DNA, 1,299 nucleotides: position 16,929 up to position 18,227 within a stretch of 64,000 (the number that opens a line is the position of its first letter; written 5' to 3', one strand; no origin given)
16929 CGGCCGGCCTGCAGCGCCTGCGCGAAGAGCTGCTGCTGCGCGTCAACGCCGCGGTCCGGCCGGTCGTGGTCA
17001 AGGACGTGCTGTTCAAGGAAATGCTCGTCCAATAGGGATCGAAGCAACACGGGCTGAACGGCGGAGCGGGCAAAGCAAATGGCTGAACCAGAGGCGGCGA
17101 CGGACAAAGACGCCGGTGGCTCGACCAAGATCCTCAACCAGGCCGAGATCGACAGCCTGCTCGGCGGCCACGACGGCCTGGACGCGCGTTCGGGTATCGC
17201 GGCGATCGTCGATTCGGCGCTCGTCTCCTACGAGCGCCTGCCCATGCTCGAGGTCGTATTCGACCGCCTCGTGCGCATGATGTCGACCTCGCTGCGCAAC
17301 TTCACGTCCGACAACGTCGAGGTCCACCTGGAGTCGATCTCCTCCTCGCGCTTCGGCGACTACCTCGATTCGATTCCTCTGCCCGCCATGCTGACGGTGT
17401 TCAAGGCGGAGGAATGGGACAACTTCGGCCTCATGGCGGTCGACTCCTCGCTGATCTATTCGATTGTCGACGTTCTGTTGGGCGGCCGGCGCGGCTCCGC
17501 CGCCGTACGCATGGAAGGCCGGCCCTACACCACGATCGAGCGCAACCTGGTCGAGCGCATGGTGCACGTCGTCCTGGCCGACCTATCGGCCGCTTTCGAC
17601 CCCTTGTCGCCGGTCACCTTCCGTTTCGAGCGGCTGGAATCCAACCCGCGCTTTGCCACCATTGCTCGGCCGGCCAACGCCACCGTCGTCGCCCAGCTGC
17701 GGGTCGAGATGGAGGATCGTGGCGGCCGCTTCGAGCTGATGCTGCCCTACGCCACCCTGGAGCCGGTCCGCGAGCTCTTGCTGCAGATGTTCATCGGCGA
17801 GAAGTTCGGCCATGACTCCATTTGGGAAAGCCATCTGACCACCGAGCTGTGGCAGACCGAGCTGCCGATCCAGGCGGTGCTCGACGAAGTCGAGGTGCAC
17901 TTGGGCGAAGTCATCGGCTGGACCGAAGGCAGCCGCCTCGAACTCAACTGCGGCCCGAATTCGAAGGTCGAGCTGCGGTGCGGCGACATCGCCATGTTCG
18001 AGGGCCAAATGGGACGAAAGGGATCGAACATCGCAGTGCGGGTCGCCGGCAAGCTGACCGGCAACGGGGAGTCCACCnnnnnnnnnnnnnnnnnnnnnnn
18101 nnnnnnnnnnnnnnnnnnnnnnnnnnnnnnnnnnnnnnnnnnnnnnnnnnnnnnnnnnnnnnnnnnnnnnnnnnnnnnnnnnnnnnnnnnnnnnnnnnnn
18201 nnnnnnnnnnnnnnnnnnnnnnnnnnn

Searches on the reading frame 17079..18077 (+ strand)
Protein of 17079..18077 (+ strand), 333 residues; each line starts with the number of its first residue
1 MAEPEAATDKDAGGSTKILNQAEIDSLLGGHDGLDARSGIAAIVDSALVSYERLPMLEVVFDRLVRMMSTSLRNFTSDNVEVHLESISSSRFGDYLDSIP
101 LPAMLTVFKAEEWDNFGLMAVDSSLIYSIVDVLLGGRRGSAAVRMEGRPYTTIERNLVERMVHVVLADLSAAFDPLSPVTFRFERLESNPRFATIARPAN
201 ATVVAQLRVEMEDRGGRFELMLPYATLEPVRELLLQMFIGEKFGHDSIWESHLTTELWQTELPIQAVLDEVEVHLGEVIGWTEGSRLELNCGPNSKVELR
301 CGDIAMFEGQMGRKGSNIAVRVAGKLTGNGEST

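Call 6: search_protein_families(library=ncbifam, proteins=[window:17079-18077:+])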
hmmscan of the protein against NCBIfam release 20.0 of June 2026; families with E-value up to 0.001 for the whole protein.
window:17079-18077:+ (333 aa): 2 families
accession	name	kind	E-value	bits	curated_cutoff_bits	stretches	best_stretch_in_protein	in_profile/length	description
TIGR01397.1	fliM_switch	equivalog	1.3e-83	280.8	219.6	1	17-326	1-319/320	flagellar motor switch protein FliM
NF005194.1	PRK06666.1-5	equivalog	0.00082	18.7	206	0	121-321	122-321/327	flagellar motor switch protein FliM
